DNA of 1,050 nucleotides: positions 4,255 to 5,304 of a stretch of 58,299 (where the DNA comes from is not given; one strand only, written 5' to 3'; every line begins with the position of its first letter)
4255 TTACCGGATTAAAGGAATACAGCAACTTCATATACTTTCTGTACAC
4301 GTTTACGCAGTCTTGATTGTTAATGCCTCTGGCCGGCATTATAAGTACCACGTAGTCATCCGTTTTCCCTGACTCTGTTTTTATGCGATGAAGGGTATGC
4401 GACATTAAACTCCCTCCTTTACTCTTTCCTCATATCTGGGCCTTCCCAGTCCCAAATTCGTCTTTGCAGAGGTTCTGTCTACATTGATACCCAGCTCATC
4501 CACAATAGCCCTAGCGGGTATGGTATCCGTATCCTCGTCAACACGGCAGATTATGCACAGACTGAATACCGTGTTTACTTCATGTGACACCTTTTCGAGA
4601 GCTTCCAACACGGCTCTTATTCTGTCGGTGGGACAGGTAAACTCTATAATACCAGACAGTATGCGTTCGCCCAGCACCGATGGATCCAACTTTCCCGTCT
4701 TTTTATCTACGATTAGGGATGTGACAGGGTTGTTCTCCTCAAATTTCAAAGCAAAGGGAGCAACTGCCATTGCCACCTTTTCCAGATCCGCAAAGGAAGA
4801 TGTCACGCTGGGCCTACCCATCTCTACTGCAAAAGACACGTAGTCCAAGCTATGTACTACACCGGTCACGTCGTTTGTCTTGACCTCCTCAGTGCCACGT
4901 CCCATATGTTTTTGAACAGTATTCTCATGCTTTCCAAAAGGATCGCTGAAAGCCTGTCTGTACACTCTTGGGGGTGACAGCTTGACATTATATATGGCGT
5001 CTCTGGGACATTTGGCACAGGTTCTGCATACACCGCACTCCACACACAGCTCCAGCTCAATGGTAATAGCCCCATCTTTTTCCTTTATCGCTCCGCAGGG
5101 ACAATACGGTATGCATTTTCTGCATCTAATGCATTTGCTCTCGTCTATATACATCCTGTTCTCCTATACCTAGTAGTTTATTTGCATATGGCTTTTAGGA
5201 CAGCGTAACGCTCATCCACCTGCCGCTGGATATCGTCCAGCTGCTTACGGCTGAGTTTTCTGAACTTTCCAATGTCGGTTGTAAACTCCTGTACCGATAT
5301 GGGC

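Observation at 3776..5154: Unassigned, translationally coupled two-gene Fe-S module (copy 1): ferredoxin-domain protein + MSHTLHR Cys/His protein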

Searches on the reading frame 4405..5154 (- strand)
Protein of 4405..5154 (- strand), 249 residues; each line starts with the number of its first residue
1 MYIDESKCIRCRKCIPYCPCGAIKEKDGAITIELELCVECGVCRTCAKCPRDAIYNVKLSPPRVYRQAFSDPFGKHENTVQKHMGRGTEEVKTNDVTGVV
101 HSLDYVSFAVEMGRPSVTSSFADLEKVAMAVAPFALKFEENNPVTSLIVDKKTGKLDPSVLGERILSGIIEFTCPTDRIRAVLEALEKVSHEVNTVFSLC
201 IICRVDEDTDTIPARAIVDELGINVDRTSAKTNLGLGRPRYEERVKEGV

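Call 3: search_protein_families(library=pfam, proteins=[window:4405-5154:-], max_evalue=1)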
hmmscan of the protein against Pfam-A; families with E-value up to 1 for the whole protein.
window:4405-5154:- (249 aa): 9 families
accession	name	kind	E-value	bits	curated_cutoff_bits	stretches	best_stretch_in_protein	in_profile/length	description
PF00037.32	Fer4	-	1.7e-06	28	21.1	2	2-24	2-24/24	4Fe-4S binding domain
PF12797.12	Fer4_2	-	2.2e-05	24.6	24.5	1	1-19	3-21/22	4Fe-4S binding domain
PF12837.12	Fer4_6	-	3.5e-05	24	25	1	2-23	3-24/24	4Fe-4S binding domain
PF13187.11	Fer4_9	-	0.00021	21.7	27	1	7-54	1-52/52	4Fe-4S dicluster domain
PF14697.11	Fer4_21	-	0.00051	20.5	35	1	3-54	3-57/59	4Fe-4S dicluster domain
PF13237.11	Fer4_10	-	0.00096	19.5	25.5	1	1-44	2-49/53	4Fe-4S dicluster domain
PF13484.11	Fer4_16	-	0.0015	19.7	30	1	7-29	1-21/66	4Fe-4S double cluster binding domain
PF13183.11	Fer4_8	-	0.0032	18.4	27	1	33-66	1-30/68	4Fe-4S dicluster domain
PF12838.12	Fer4_7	-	0.021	15.7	27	2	1-22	31-52/52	4Fe-4S dicluster domain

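Call 4: search_protein_families(library=ncbifam, proteins=[window:4405-5154:-], max_evalue=1)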
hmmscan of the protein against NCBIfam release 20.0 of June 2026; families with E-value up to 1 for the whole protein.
window:4405-5154:- (249 aa): 62 families (the best 25 are shown)
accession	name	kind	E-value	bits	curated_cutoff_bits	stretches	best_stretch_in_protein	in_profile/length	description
TIGR02700.1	flavo_MJ0208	hypoth_equivalog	1e-09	38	251.35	1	3-57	145-197/234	dihydromethanopterin reductase (acceptor)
NF058577.1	FdxA_fam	equivalog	4.1e-08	33.3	65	1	3-53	4-52/52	4Fe-4S ferredoxin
TIGR02179.1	PorD_KorD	subfamily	4.8e-07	29.8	60.05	1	3-57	22-75/78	2-oxoacid:acceptor oxidoreductase, delta subunit, pyruvate/2-ketoisovalerate family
NF040684.1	PorD_Arch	equivalog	1.4e-06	28.3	120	1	3-56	29-81/85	pyruvate synthase subunit PorD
NF045763.1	PhenlGlyoxDHPadF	equivalog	1.9e-06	28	150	1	3-54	28-77/78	NADH-dependent phenylglyoxylate dehydrogenase subunit delta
TIGR01944.1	rnfB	subfamily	2.4e-06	27.2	68.7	1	2-58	109-164/190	RnfABCDGE type electron transport complex subunit B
NF007202.0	PRK09623.1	equivalog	3.6e-06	27.2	166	1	3-58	48-102/105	3-methyl-2-oxobutanoate dehydrogenase subunit delta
NF043069.1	T4HPD_activ_SAM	equivalog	5e-06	26.1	425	1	3-54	48-100/299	trans-4-hydroxy-L-proline dehydratase activase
NF040770.1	hetero_SS_HdrA2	exception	5.7e-06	24.7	1100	1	2-60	573-629/777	CoB-CoM heterodisulfide reductase HdrA2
NF005503.0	PRK07118.1-2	equivalog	6.4e-06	25.6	252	1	5-57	211-266/292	RnfABCDGE type electron transport complex subunit B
NF040864.1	HgcB_ferredoxin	equivalog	1.7e-05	24.5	99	1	3-54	11-61/93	mercury methylation ferredoxin HgcB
TIGR03224.1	benzo_boxA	equivalog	3.5e-05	22.9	459.2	1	3-58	7-60/411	benzoyl-CoA 2,3-epoxidase subunit BoxA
TIGR03336.1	IOR_alpha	equivalog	4.5e-05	22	650.9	1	2-54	546-595/595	indolepyruvate ferredoxin oxidoreductase subunit alpha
TIGR04041.1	activase_YjjW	hypoth_equivalog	4.7e-05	23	250.2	1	6-53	41-86/276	YjjW family glycine radical enzyme activase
NF045480.1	FdxA_Actino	equivalog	6.1e-05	23.2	125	1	7-62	8-63/107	ferredoxin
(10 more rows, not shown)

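Call 8: search_solved_structures(query=window:4405-5154:-, max_evalue=1)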
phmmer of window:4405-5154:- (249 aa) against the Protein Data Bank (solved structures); distinct sequences matched with E-value up to 1: 88 (the best 60 are shown).
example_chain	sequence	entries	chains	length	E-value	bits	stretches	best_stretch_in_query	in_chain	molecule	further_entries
9sw6_G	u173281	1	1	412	4.2e-08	36.2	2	3-63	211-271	Polyferredoxin protein MvhB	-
1e08_A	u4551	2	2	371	2.5e-07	33.7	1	2-66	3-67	[FE]-HYDROGENASE (LARGE SUBUNIT) | PERIPLASMIC [FE] HYDROGENASE LARGE SUBUNIT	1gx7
9r9v_A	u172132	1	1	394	2.8e-07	33.5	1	2-66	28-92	Periplasmic [Fe] hydrogenase large subunit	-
8bj7_A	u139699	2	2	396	2.8e-07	33.5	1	2-66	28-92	Periplasmic [Fe] hydrogenase large subunit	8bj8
6sg2_AAA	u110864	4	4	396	2.8e-07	33.5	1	2-66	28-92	Periplasmic [Fe] hydrogenase large subunit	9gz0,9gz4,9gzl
9hpx_A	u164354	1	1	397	2.8e-07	33.5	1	2-66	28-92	Periplasmic [Fe] hydrogenase large subunit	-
8rxj_A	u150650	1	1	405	2.9e-07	33.5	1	2-66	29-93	Periplasmic [Fe] hydrogenase large subunit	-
8rtg_A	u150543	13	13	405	2.9e-07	33.5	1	2-66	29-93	Periplasmic [Fe] hydrogenase large subunit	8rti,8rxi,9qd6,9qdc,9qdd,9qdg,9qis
1hfe_L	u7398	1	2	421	3e-07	33.4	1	2-66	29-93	PROTEIN (FE-ONLY HYDROGENASE (E.C.1.18.99.1) (LARGER SUBUNIT))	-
9gbu_A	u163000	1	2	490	3.8e-07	33.1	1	2-66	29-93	Periplasmic [Fe] hydrogenase large subunit,Periplasmic [Fe] hydrogenase small subunit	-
8ryh_A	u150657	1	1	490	3.8e-07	33.1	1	2-66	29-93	Periplasmic [Fe] hydrogenase large subunit,Periplasmic [Fe] hydrogenase small subunit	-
9gnk_A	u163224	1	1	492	3.8e-07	33.1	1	2-66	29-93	Periplasmic [Fe] hydrogenase large subunit,Periplasmic [Fe] hydrogenase small subunit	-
8ru6_B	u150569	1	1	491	3.8e-07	33.1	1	2-66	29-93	Periplasmic [Fe] hydrogenase large subunit,CpI,Periplasmic [Fe] hydrogenase small subunit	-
1fdn_A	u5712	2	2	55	1.5e-05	27.9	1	2-53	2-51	FERREDOXIN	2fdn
1bqx_A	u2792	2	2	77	2.1e-05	27.4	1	5-62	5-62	PROTEIN (FERREDOXIN) | FERREDOXIN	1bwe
1fca_A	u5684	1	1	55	7.5e-05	25.6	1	2-53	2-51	FERREDOXIN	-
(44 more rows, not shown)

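Call 12: find_homologous_proteins(query=window:4405-5154:-)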
Query window:4405-5154:- (249 aa): 3064 proteins with E <= 0.001 among 3526 candidates; the best 120 are listed.
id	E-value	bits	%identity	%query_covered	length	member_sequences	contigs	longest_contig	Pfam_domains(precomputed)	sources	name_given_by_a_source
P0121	1.9e-163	560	100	100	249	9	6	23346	PF12797.13,PF00037.33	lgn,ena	-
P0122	1.6e-148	511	88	100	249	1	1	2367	PF12797.13,PF12837.13,PF00037.33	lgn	-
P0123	3.1e-143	494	85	100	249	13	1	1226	PF00037.33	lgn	-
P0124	5.3e-133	460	80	100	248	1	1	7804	PF12797.13,PF12837.13,PF00037.33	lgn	-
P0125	2.2e-132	458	80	100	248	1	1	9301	PF12797.13,PF12837.13,PF00037.33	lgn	-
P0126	1.8e-130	452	79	100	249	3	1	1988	PF12797.13,PF12837.13,PF00037.33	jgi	-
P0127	7.6e-130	450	79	100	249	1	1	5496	PF14697.12,PF12797.13,PF12837.13,PF00037.33,PF13484.12,PF12838.13,PF13237.12,PF13183.12,PF13187.12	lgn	-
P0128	4.0e-128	444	76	100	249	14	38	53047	PF14697.12,PF12797.13,PF12837.13,PF00037.33,PF13484.12,PF12838.13,PF13187.12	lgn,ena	-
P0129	6.1e-128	443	76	100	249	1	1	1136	PF14697.12,PF12797.13,PF12837.13,PF00037.33,PF13484.12,PF12838.13,PF13187.12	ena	-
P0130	2.2e-127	442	77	100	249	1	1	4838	PF14697.12,PF12797.13,PF12837.13,PF00037.33,PF13484.12,PF12838.13,PF13237.12,PF13187.12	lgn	-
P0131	2.9e-127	441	77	100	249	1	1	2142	PF12797.13,PF12837.13,PF00037.33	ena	-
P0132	3.4e-127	441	75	100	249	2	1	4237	PF14697.12,PF12797.13,PF12837.13,PF00037.33,PF13484.12,PF13187.12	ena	-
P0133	3.4e-127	441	77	99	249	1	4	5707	PF12797.13,PF00037.33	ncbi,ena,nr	ncbi:MAG: hypothetical protein IKT30_02480, partial [Bacteroidaceae bacterium]|nr:hypothetical prote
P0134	4.6e-127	441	75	100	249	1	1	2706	PF14697.12,PF12797.13,PF12837.13,PF00037.33,PF13484.12,PF12838.13,PF13187.12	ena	-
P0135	5.7e-127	440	75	100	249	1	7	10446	PF14697.12,PF12797.13,PF12837.13,PF00037.33,PF13484.12,PF12838.13,PF13187.12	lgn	-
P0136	1.3e-126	439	75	100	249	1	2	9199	PF14697.12,PF12797.13,PF12837.13,PF00037.33,PF13484.12,PF12838.13,PF13187.12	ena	-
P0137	1.6e-126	439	75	100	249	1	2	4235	PF14697.12,PF12797.13,PF12837.13,PF00037.33,PF13484.12,PF12838.13,PF13187.12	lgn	-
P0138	1.8e-126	439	75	100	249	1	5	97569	PF14697.12,PF12797.13,PF12837.13,PF00037.33,PF13484.12,PF12838.13,PF13187.12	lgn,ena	-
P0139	2.0e-126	439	75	100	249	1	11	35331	PF14697.12,PF12797.13,PF12837.13,PF00037.33,PF13484.12,PF12838.13,PF13187.12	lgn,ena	-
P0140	2.8e-126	438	75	99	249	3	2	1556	PF14697.12,PF12797.13,PF12837.13,PF00037.33,PF13484.12,PF12838.13,PF13187.12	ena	-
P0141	3.2e-126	438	77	100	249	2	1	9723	PF14697.12,PF12797.13,PF12837.13,PF00037.33,PF13484.12,PF12838.13,PF13237.12,PF13183.12,PF13187.12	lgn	-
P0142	6.1e-126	437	75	100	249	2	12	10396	PF14697.12,PF12797.13,PF12837.13,PF00037.33,PF13484.12,PF12838.13,PF13187.12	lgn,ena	-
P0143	1.8e-125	435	76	100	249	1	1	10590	PF14697.12,PF12797.13,PF12837.13,PF00037.33,PF13484.12,PF13187.12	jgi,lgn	jgi:Pyruvate:ferredoxin oxidoreductase and related 2-oxoacid:ferredoxin oxidoreductases, delta subun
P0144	3.8e-125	434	75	100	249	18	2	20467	PF14697.12,PF12797.13,PF12837.13,PF00037.33,PF13237.12,PF13187.12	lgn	-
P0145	4.9e-125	434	75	100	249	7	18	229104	PF14697.12,PF12797.13,PF12837.13,PF00037.33,PF13484.12,PF12838.13,PF13237.12,PF13187.12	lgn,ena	-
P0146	1.3e-124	433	76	100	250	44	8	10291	PF14697.12,PF12797.13,PF12837.13,PF00037.33,PF13484.12,PF12838.13,PF13237.12,PF13187.12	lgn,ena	-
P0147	1.4e-124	432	75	100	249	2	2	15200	PF14697.12,PF12797.13,PF12837.13,PF00037.33,PF13484.12,PF13237.12,PF13187.12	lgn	-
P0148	1.9e-124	432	73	99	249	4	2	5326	PF14697.12,PF12797.13,PF12837.13,PF00037.33,PF13484.12,PF12838.13,PF13237.12,PF13187.12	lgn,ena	-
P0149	3.5e-124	431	74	99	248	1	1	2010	PF14697.12,PF12797.13,PF12837.13,PF00037.33,PF13484.12,PF12838.13,PF13237.12,PF13183.12,PF13187.12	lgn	-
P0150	2.2e-123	429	74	100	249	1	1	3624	PF14697.12,PF12797.13,PF12837.13,PF00037.33,PF13484.12,PF12838.13,PF13237.12,PF13183.12,PF13187.12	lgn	-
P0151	6.4e-122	424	72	100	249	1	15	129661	PF12837.13,PF00037.33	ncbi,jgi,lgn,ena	jgi:NAD-dependent dihydropyrimidine dehydrogenase PreA subunit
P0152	3.3e-121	421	71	100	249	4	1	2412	PF14697.12,PF12797.13,PF12837.13,PF00037.33,PF13187.12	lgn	-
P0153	9.9e-121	420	73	100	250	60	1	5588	PF14697.12,PF12797.13,PF12837.13,PF00037.33,PF13237.12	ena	-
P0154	1.7e-120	419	71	100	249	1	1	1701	PF14697.12,PF12797.13,PF12837.13,PF00037.33,PF13187.12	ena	-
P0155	2.9e-120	418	72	99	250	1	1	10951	PF14697.12,PF12797.13,PF12837.13,PF00037.33,PF12838.13,PF13237.12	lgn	-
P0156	3.3e-119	415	71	100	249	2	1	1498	PF14697.12,PF12797.13,PF12837.13,PF00037.33,PF13484.12,PF12838.13,PF13237.12,PF13187.12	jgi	jgi:ferredoxin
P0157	6.3e-118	411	71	100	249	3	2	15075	PF14697.12,PF12797.13,PF12837.13,PF00037.33,PF13187.12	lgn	-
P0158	5.4e-117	408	71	99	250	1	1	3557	PF12797.13,PF12837.13,PF00037.33,PF13484.12,PF12838.13,PF13237.12,PF13187.12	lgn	-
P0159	1.3e-114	400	70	100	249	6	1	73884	PF14697.12,PF12797.13,PF12837.13,PF00037.33,PF13484.12,PF13237.12,PF13187.12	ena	-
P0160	2.8e-114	399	69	100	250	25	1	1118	PF14697.12,PF12797.13,PF12837.13,PF00037.33,PF13484.12,PF12838.13,PF13237.12,PF13183.12,PF13187.12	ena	-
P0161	3.5e-114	398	69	100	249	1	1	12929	PF14697.12,PF12797.13,PF12837.13,PF00037.33,PF13484.12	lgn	-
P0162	8.1e-113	394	69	100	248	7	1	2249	PF14697.12,PF12797.13,PF12837.13,PF00037.33,PF13484.12,PF12838.13,PF13237.12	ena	-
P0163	1.8e-112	393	67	100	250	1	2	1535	PF14697.12,PF12797.13,PF12837.13,PF00037.33,PF12838.13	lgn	-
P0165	5.5e-109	381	66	99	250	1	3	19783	PF14697.12,PF12797.13,PF12837.13,PF00037.33,PF13484.12,PF12838.13,PF25160.2,PF13237.12,PF13183.12,PF13187.12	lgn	-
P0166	6.7e-109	381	68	99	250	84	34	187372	PF14697.12,PF12797.13,PF12837.13,PF00037.33,PF13484.12,PF12838.13,PF25160.2,PF13237.12,PF13183.12,PF13187.12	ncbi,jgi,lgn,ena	-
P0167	8.7e-109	381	66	100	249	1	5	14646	PF14697.12,PF12797.13,PF12837.13,PF00037.33,PF13484.12,PF13237.12,PF13187.12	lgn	-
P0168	7.4e-108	378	65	100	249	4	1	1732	PF14697.12,PF12797.13,PF12837.13,PF00037.33,PF13484.12,PF12838.13,PF13237.12,PF13183.12,PF13187.12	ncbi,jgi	-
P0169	2.7e-107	376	67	100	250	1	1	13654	PF14697.12,PF12797.13,PF12837.13,PF00037.33,PF13484.12,PF12838.13,PF13237.12,PF13187.12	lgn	-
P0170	5.7e-107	375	65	100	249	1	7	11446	PF14697.12,PF12797.13,PF12837.13,PF00037.33,PF13484.12,PF12838.13,PF13237.12,PF13183.12,PF13187.12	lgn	-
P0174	2.2e-102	360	62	100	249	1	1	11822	PF14697.12,PF12797.13,PF12837.13,PF00037.33,PF13484.12,PF13237.12,PF13187.12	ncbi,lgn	-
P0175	2.4e-101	356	61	100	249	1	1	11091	PF14697.12,PF12797.13,PF12837.13,PF00037.33,PF12838.13,PF25160.2,PF13237.12,PF13183.12,PF13187.12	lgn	-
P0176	1.0e-100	354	62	100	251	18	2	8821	PF14697.12,PF12797.13,PF12837.13,PF00037.33,PF12838.13,PF13237.12,PF13183.12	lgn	-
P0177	3.1e-100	353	61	100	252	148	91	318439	PF14697.12,PF12797.13,PF12837.13,PF00037.33,PF13484.12,PF12838.13,PF13237.12,PF13187.12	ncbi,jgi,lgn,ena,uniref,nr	ncbi:4Fe-4S binding protein [Hungatella sp.]|uniref:DUF362 domain-containing protein n=1 Tax=Hungate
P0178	2.7e-99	350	60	100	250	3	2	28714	PF14697.12,PF12797.13,PF12837.13,PF00037.33,PF13484.12,PF12838.13,PF25160.2,PF13237.12,PF13183.12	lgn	-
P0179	2.8e-99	350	60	99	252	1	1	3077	PF12797.13,PF00037.33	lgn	-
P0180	1.0e-98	348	61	99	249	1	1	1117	PF14697.12,PF12797.13,PF12837.13,PF00037.33,PF13484.12,PF12838.13,PF13237.12,PF13187.12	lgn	-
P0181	3.6e-98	346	61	100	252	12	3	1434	PF14697.12,PF12797.13,PF12837.13,PF00037.33,PF13484.12,PF12838.13,PF25160.2,PF13237.12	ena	-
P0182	6.7e-98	345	60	100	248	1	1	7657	PF14697.12,PF12797.13,PF12837.13,PF00037.33,PF13484.12,PF13187.12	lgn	-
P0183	1.7e-94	334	60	100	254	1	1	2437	PF14697.12,PF12797.13,PF12837.13,PF00037.33,PF12838.13,PF25160.2,PF13237.12,PF13183.12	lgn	-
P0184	1.7e-93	331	58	99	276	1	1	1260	PF14697.12,PF12797.13,PF12837.13,PF00037.33,PF12838.13,PF25160.2,PF13237.12,PF13187.12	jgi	jgi:ferredoxin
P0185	5.4e-88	313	54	99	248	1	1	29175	PF14697.12,PF12797.13,PF12837.13,PF00037.33,PF13484.12,PF13183.12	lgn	-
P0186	1.6e-87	311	56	99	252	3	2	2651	PF14697.12,PF12797.13,PF12837.13,PF00037.33,PF13484.12,PF13237.12,PF13187.12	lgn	-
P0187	1.9e-87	311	54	100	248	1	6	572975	PF14697.12,PF12797.13,PF00037.33,PF13484.12,PF12838.13,PF13187.12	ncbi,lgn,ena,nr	ncbi:MAG TPA: 4Fe-4S binding protein [Selenomonadales bacterium]|nr:4Fe-4S binding protein [Selenomo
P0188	1.5e-86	308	55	99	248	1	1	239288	PF14697.12,PF12797.13,PF00037.33,PF13484.12,PF12838.13,PF13237.12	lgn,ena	-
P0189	4.1e-83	297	52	99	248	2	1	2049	PF14697.12,PF12797.13,PF12837.13,PF00037.33,PF13484.12,PF12838.13,PF13237.12,PF13183.12,PF13187.12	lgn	-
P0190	7.8e-83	296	54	100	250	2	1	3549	PF14697.12,PF12797.13,PF12837.13,PF00037.33,PF13484.12,PF13237.12,PF13187.12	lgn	-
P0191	8.9e-82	292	52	100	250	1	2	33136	PF14697.12,PF12797.13,PF12837.13,PF00037.33,PF13484.12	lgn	-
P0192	3.1e-81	291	54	100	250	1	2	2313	PF14697.12,PF12797.13,PF12837.13,PF00037.33,PF12838.13,PF13237.12,PF13183.12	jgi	jgi:NAD-dependent dihydropyrimidine dehydrogenase PreA subunit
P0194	6.3e-81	290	52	100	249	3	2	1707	PF14697.12,PF12797.13,PF12837.13,PF00037.33,PF13237.12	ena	-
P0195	1.6e-80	288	50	99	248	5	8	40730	PF14697.12,PF12797.13,PF12837.13,PF00037.33,PF13484.12,PF12838.13,PF13183.12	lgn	-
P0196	3.4e-80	287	52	100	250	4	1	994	PF14697.12,PF00037.33,PF12838.13,PF13237.12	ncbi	-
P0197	8.3e-80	286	52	99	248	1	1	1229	PF12797.13,PF00037.33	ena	-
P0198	1.4e-79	285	51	97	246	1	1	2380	PF12797.13,PF12837.13,PF00037.33,PF12838.13,PF13237.12,PF13187.12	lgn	-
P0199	1.7e-79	285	53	100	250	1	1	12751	PF14697.12,PF12797.13,PF00037.33,PF13484.12,PF12838.13,PF13237.12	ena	-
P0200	8.5e-79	283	56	99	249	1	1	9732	PF14697.12,PF12797.13,PF00037.33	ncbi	-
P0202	1.6e-78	282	50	100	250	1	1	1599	PF12797.13,PF00037.33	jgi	jgi:NAD-dependent dihydropyrimidine dehydrogenase PreA subunit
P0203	3.3e-78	281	50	98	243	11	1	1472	PF14697.12,PF12797.13,PF00037.33,PF13484.12,PF13187.12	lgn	-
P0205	3.3e-77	277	49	100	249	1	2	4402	PF14697.12,PF12797.13,PF12837.13,PF00037.33,PF13484.12,PF12838.13,PF13237.12,PF13187.12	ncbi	-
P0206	3.7e-76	274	52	98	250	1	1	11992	PF14697.12,PF12797.13,PF00037.33,PF13484.12,PF13237.12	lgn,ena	-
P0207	4.3e-76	274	50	100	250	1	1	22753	PF12797.13,PF12837.13,PF00037.33,PF13237.12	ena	-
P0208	4.5e-76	274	51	99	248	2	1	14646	PF14697.12,PF12797.13,PF00037.33,PF13183.12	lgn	-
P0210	1.4e-75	272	52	100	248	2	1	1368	PF14697.12,PF12797.13,PF00037.33,PF13484.12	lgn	-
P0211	2.3e-75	271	50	97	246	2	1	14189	PF14697.12,PF12797.13,PF12837.13,PF00037.33,PF13484.12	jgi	-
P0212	2.4e-75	271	51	99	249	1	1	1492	PF14697.12,PF12797.13,PF00037.33,PF13484.12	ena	-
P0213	1.5e-74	269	50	97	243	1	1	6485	PF14697.12,PF12797.13,PF12837.13,PF00037.33,PF13237.12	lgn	-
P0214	3.6e-74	267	49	100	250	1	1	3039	PF12797.13,PF12837.13,PF00037.33,PF13237.12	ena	-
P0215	1.8e-73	265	48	100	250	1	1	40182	PF14697.12,PF12797.13,PF12837.13,PF00037.33,PF13237.12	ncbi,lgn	-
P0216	1.8e-73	265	49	100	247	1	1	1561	PF14697.12,PF12797.13,PF12837.13,PF00037.33,PF13484.12,PF12838.13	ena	-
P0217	5.0e-73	264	50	100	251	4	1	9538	PF14697.12,PF12797.13,PF12837.13,PF00037.33,PF13237.12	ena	-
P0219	8.4e-73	263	50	100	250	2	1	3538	PF12797.13,PF12837.13,PF00037.33,PF13237.12,PF13183.12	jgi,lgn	jgi:NAD-dependent dihydropyrimidine dehydrogenase PreA subunit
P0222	6.9e-71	257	48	100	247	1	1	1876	PF14697.12,PF12797.13,PF12837.13,PF00037.33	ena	-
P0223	1.4e-70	256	48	100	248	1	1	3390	PF14697.12,PF12797.13,PF12837.13,PF00037.33,PF13484.12,PF13237.12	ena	-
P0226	5.1e-64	234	48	96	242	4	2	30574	PF14697.12,PF12797.13,PF12837.13,PF00037.33,PF13484.12,PF12838.13,PF13237.12,PF13183.12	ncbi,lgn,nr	ncbi:MAG TPA: 4Fe-4S binding protein [Firmicutes bacterium]|nr:4Fe-4S binding protein [Bacillota bac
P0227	3.9e-63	231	49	98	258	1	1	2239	PF14697.12,PF12797.13,PF12837.13,PF00037.33,PF13484.12,PF12838.13,PF25160.2,PF13237.12,PF13183.12,PF13187.12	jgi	jgi:Pyruvate/2-oxoacid:ferredoxin oxidoreductase delta subunit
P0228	2.1e-62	229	49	96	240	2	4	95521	PF14697.12,PF12797.13,PF12837.13,PF00037.33,PF13484.12,PF12838.13,PF13237.12,PF13187.12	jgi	jgi:NAD-dependent dihydropyrimidine dehydrogenase PreA subunit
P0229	2.6e-62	229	49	98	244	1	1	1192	PF14697.12,PF12797.13,PF12837.13,PF00037.33,PF13484.12,PF12838.13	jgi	jgi:Pyruvate/2-oxoacid:ferredoxin oxidoreductase delta subunit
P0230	2.7e-62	229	48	98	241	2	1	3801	PF14697.12,PF12797.13,PF00037.33,PF13484.12,PF12838.13,PF13237.12,PF13187.12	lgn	-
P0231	5.1e-62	228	47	96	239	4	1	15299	PF14697.12,PF12797.13,PF12837.13,PF00037.33,PF13484.12,PF12838.13,PF13237.12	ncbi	-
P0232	5.6e-62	227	49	96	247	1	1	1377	PF12797.13,PF12837.13,PF00037.33,PF13484.12,PF12838.13,PF13237.12,PF13187.12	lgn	-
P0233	6.9e-62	227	48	98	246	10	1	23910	PF14697.12,PF12797.13,PF12837.13,PF00037.33,PF13484.12,PF12838.13,PF25160.2,PF13237.12,PF13187.12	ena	-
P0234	1.0e-61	227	47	98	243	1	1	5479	PF14697.12,PF12797.13,PF12837.13,PF00037.33,PF13484.12,PF12838.13,PF25160.2,PF13237.12,PF13183.12,PF13187.12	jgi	jgi:Pyruvate/2-oxoacid:ferredoxin oxidoreductase delta subunit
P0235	1.5e-61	226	48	96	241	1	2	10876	PF14697.12,PF12797.13,PF12837.13,PF00037.33,PF13484.12,PF13237.12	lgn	-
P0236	2.2e-61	226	49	98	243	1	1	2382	PF14697.12,PF12797.13,PF12837.13,PF00037.33,PF12838.13,PF13237.12,PF13183.12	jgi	jgi:NAD-dependent dihydropyrimidine dehydrogenase PreA subunit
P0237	2.5e-61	225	49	98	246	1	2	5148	PF14697.12,PF12797.13,PF12837.13,PF00037.33,PF13484.12,PF12838.13,PF25160.2,PF13237.12,PF13187.12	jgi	jgi:NAD-dependent dihydropyrimidine dehydrogenase PreA subunit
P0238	2.9e-61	225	49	98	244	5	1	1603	PF14697.12,PF12797.13,PF12837.13,PF00037.33,PF13484.12,PF12838.13,PF13237.12,PF13183.12,PF13187.12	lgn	-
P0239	3.2e-61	225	53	96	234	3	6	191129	PF12797.13,PF12837.13,PF00037.33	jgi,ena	jgi:NAD-dependent dihydropyrimidine dehydrogenase PreA subunit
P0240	3.8e-61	225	48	96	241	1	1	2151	PF14697.12,PF12797.13,PF12837.13,PF00037.33,PF13484.12,PF12838.13,PF25160.2,PF13237.12,PF13183.12,PF13187.12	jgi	jgi:Fe-S-cluster-containing hydrogenase component 2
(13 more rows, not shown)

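Call 25: predict_structure(alignment_id=A2)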
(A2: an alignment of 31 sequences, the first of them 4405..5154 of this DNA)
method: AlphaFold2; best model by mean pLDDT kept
length: 249 residues; sequences in the alignment: 31
mean_pLDDT: 87.3   pTM: 0.85
mean pLDDT of the five models: 87.3, 86.0, 86.0, 84.7, 84.0
residues with pLDDT >= 90: 158; 70-90: 51; 50-70: 39; < 50: 1
segments of 3 or more residues with pLDDT < 50: none
pLDDT, mean of each block of 10 residues (from residue 1): 96 95 94 94 93 92 91 73 60 70 92 92 98 96 92 97 95 96 97 93 89 88 77 66 56
secondary structure, 60 per line:
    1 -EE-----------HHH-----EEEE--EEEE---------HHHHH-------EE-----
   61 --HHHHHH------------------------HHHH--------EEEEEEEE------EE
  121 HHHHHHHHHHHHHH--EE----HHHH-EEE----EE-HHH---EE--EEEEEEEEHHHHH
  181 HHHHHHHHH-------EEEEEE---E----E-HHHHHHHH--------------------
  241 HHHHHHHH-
elements in order: E23-26 E29-32 H42-46 H63-68 H93-96 E105-112 H121-134 H143-146 E148-150 E168-175 H176-189 E197-202 H213-220 H241-248
